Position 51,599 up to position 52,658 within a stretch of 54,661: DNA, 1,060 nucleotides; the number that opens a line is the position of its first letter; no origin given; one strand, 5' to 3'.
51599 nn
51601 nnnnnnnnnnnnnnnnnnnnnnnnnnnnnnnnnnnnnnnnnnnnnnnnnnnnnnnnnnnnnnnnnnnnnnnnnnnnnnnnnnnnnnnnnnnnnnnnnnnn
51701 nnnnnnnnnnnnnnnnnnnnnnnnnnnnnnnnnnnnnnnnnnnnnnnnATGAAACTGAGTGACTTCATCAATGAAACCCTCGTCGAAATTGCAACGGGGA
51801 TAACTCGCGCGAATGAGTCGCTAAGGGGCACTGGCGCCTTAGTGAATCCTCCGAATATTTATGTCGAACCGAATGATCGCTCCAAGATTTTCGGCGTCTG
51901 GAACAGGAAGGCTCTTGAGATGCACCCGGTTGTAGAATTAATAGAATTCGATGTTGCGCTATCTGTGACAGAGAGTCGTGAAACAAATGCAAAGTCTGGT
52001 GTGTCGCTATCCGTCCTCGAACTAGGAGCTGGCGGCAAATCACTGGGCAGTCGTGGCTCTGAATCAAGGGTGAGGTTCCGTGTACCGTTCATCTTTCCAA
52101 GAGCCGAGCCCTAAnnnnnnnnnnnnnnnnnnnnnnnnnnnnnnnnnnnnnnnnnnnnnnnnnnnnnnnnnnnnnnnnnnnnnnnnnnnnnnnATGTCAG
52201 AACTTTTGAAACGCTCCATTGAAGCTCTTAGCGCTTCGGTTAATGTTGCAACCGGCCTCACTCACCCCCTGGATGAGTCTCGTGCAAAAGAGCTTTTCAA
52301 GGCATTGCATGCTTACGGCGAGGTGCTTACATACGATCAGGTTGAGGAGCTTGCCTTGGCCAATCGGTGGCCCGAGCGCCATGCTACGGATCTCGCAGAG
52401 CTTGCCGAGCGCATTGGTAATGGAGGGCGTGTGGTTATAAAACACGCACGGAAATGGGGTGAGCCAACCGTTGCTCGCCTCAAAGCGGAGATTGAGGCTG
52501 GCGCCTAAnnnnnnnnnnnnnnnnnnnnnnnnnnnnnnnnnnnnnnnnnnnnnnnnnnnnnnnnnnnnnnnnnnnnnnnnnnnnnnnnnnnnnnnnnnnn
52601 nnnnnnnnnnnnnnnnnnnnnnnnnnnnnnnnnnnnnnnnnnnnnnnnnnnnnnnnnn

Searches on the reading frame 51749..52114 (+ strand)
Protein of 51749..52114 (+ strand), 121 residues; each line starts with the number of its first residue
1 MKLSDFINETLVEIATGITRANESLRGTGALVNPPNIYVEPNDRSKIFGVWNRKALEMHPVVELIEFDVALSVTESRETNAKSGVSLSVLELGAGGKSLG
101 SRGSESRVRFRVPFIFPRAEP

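Call 7: search_protein_families(library=pfam, proteins=[window:51749-52114:+], max_evalue=1)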
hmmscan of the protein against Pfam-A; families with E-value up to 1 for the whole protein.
window:51749-52114:+ (121 aa): 1 family
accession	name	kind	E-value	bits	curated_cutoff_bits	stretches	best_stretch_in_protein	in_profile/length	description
PF19631.4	Trypco2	-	0.0011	19.6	24.2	1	62-102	28-68/78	Trypsin-co-occurring domain 2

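Call 8: search_protein_families(library=padloc, proteins=[window:51749-52114:+], max_evalue=1)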
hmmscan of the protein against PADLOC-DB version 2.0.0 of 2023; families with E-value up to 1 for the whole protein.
window:51749-52114:+ (121 aa): 0 families

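Call 9: search_protein_families(library=ncbifam, proteins=[window:51749-52114:+], max_evalue=1)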
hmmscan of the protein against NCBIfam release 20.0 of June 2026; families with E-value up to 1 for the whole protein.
window:51749-52114:+ (121 aa): 0 families

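Call 19: find_homologous_proteins(query=window:51749-52114:+)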
Query window:51749-52114:+ (121 aa): 7 proteins with E <= 0.001 among 16 candidates.
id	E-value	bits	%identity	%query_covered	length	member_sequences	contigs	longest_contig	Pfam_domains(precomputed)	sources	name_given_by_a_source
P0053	2.9e-56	206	80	100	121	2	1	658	-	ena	-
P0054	4.4e-46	174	69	99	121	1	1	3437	-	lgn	-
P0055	3.3e-41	158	62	98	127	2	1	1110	-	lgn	-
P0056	3.8e-40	154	62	98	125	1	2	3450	-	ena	-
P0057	2.2e-8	52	34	98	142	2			PF19631.5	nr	nr:trypco2 family protein [Limimaricola variabilis]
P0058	2.6e-7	49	33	99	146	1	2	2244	PF19631.5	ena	-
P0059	4.6e-5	41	33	99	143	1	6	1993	-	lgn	-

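Call 22: find_encoding_contigs(protein=P0054, flank=6000, max_places=3)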
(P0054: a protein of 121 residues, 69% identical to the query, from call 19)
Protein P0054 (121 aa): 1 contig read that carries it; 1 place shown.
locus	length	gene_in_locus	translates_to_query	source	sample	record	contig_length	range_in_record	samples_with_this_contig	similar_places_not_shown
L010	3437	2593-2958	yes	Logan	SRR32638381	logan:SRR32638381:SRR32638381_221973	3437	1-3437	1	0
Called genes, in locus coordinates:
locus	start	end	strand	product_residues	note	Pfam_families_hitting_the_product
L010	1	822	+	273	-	?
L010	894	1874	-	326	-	PF13495:Phage_int_SAM_4, PF00589:Phage_integrase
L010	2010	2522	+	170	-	PF00583:Acetyltransf_1, PF13673:Acetyltransf_10, PF13508:Acetyltransf_7, PF08445:FR47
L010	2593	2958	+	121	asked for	-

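Call 23: find_encoding_contigs(protein=P0056, flank=6000, max_places=3)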
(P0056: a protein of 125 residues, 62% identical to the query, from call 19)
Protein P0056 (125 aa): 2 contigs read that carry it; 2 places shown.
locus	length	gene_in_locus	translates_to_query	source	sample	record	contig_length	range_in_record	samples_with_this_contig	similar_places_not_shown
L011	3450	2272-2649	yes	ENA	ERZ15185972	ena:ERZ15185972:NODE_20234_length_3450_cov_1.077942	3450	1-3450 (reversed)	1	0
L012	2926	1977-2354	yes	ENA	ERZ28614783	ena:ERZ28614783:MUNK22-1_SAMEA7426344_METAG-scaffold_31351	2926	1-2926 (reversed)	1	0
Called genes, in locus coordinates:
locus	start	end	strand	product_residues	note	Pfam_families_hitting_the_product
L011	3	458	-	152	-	?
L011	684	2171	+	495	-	-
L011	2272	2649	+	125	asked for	-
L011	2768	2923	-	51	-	-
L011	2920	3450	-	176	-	?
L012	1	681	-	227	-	?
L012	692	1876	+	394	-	-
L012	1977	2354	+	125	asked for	-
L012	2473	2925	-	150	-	?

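Call 40: predict_structure(alignment_id=A2)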
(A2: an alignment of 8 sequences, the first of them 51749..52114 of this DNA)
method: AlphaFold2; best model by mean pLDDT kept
length: 121 residues; sequences in the alignment: 8
mean_pLDDT: 57.4   pTM: 0.47
mean pLDDT of the five models: 57.4, 55.5, 52.4, 48.9, 45.4
residues with pLDDT >= 90: 0; 70-90: 32; 50-70: 44; < 50: 45
segments of 3 or more residues with pLDDT < 50: 45-58, 75-104
pLDDT, mean of each block of 10 residues (from residue 1): 71 80 78 64 49 46 64 48 41 35 50 65 48
secondary structure, 60 per line:
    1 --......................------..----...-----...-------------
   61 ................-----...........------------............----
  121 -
elements in order: H3-24 E37-39 E45-47 E61-76 E82-92 E105-116

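Call 46: search_protein_families(library=pfam, alignment_id=A2, max_evalue=0.1)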
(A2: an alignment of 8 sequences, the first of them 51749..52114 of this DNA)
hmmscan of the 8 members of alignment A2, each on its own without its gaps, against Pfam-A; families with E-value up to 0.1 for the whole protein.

A. member 1, window:51749-52114:+ (121 aa): 1 family
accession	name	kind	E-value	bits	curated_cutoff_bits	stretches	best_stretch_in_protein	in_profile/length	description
PF19631.4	Trypco2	-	0.0011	19.6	24.2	1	62-102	28-68/78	Trypsin-co-occurring domain 2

B. families by the number of members that match (of 8 scanned): 3 families
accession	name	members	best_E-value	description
PF19631.4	Trypco2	7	4.1e-06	Trypsin-co-occurring domain 2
PF06483.16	ChiC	1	0.046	Chitinase C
PF19498.4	DUF6033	1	0.089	Protein of unknown function (DUF6033)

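Call 70: search_protein_families(library=pfam, proteins=[L011:684-2171:+], max_evalue=0.1)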
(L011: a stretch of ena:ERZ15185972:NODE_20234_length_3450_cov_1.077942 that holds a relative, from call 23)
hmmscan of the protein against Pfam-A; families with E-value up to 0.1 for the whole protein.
L011:684-2171:+ (495 aa): 6 families
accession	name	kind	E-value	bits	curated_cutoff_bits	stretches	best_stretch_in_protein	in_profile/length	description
PF07719.23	TPR_2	-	0.00026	21.3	27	1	212-240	5-33/34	Tetratricopeptide repeat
PF00515.34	TPR_1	-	0.00065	19.9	27.8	1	215-240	8-33/34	Tetratricopeptide repeat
PF13414.12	TPR_11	-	0.00096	19.2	26.8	1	215-242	1-28/42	TPR repeat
PF13181.12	TPR_8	-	0.0012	19.3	25.7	1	212-240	5-33/34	Tetratricopeptide repeat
PF13428.12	TPR_14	-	0.0015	19.4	23.5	1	213-245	6-38/44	Tetratricopeptide repeat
PF13374.12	TPR_10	-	0.083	13.4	27.5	0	215-236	9-30/42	Tetratricopeptide repeat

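Call 71: search_protein_families(library=phrogs, proteins=[window:51749-52114:+], max_evalue=0.1)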
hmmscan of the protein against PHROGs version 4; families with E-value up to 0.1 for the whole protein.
window:51749-52114:+ (121 aa): 0 families

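Call 73: find_related_loci(query=A2, collection=metagenome_contigs, flank=5000)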
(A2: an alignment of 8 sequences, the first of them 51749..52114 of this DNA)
Query A2 (121 aa) in metagenome_contigs; peptide patterns used: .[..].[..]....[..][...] (x = any residue, [..] = any of these).
308 stretches matched a pattern; 106 encode a relative of the query (tblastn E <= 1e-3); the best 80 are kept; 80 distinct loci.
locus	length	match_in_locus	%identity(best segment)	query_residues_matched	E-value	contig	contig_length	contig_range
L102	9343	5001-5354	49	1-120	7e-34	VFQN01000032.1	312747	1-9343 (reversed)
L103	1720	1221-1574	47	1-120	9e-33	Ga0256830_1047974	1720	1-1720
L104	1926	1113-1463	46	1-117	2e-32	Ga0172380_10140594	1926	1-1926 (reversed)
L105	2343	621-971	47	1-119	3e-32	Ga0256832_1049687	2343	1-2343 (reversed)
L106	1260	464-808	48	1-117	2e-31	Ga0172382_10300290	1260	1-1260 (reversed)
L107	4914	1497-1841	45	1-117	8e-30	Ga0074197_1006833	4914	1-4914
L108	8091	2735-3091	42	1-120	2e-27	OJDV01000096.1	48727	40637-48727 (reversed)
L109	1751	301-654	45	1-117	1e-25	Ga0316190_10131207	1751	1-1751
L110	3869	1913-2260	41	1-117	1e-25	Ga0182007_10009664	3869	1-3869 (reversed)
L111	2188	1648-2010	39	1-120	2e-25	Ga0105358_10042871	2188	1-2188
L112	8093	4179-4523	43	1-117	3e-24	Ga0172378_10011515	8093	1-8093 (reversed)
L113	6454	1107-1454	40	1-117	3e-22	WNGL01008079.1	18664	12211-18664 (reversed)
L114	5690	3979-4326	40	1-117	3e-22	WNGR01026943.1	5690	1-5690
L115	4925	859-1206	40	1-117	3e-22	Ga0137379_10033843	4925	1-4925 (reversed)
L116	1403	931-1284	40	1-120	2e-22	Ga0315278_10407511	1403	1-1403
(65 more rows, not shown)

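Call 78: search_protein_families(library=pfam, alignment_id=A8, max_evalue=0.001)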
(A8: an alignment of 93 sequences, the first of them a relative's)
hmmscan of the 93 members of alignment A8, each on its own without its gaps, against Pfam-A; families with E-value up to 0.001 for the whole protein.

A. member 1, L102:4617-4973:+ (119 aa): 0 families

B. families by the number of members that match (of 93 scanned): 49 families (the first 25 are shown)
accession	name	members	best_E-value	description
PF00072.30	Response_reg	3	6.6e-11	Response regulator receiver domain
PF00239.26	Resolvase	2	1.2e-24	Resolvase, N terminal domain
PF00589.27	Phage_integrase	2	1.7e-19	Phage integrase family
PF00903.31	Glyoxalase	2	0.00012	Glyoxalase/Bleomycin resistance protein/Dioxygenase superfamily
PF04452.19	Methyltrans_RNA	1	4.4e-55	RNA methyltransferase domain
PF20385.3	DUF6680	1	2.1e-39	Family of unknown function (DUF6680)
PF00208.27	ELFV_dehydrog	1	2.2e-37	Glutamate/Leucine/Phenylalanine/Valine dehydrogenase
PF01769.21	MgtE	1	8.4e-35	Divalent cation transporter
PF03358.20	FMN_red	1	2.6e-29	NADPH-dependent FMN reductase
PF03448.22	MgtE_N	1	1.4e-25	MgtE intracellular N domain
PF10137.14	CAP12-PCTIR_TIR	1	4.4e-24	CAP12/Pycsar effector protein, TIR domain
PF08238.18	Sel1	1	8.6e-20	Sel1 repeat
PF08477.19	Roc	1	1.5e-18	Ras of Complex, Roc, domain of DAPkinase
PF13855.12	LRR_8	1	6.4e-18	Leucine rich repeat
PF12799.13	LRR_4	1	5.8e-16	Leucine Rich repeats (2 copies)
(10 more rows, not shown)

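Call 86: search_solved_structures(query=A2, max_evalue=1, show_alignments=1)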
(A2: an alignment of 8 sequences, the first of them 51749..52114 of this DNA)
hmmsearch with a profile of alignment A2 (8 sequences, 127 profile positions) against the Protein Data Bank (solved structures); distinct sequences matched with E-value up to 1: 0.

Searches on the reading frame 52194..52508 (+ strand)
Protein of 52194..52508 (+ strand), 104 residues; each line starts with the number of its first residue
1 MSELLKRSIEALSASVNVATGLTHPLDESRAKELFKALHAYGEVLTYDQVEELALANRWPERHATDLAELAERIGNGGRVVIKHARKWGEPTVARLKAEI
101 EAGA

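Call 7: search_protein_families(library=pfam, proteins=[window:52194-52508:+], max_evalue=1)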
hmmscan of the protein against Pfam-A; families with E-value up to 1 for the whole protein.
window:52194-52508:+ (104 aa): 1 family
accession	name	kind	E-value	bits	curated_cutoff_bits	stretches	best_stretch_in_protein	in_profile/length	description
PF08986.15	DUF1889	-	9e-11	42.1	26.9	1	5-87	5-86/96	Domain of unknown function (DUF1889)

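Call 8: search_protein_families(library=padloc, proteins=[window:52194-52508:+], max_evalue=1)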
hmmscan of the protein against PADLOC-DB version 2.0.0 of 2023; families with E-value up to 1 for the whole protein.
window:52194-52508:+ (104 aa): 1 family
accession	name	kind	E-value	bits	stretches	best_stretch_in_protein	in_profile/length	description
PDLC04632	PDC-M40C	-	0.016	12.3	1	24-102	242-320/346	-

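Call 9: search_protein_families(library=ncbifam, proteins=[window:52194-52508:+], max_evalue=1)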
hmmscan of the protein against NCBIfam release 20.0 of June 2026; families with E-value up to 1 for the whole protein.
window:52194-52508:+ (104 aa): 1 family
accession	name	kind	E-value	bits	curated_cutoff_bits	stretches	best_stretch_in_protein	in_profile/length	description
NF053683.1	esterase_mleBRB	exception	0.13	11.8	585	1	7-36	158-187/280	BRB family alpha/beta fold macrolide esterase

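Call 71: search_protein_families(library=phrogs, proteins=[window:52194-52508:+], max_evalue=0.1)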
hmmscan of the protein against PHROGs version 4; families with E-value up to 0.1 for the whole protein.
window:52194-52508:+ (104 aa): 1 family
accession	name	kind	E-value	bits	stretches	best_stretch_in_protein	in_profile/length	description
phrog_31312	-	unknown function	0.054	14.4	0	61-99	27-64/78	-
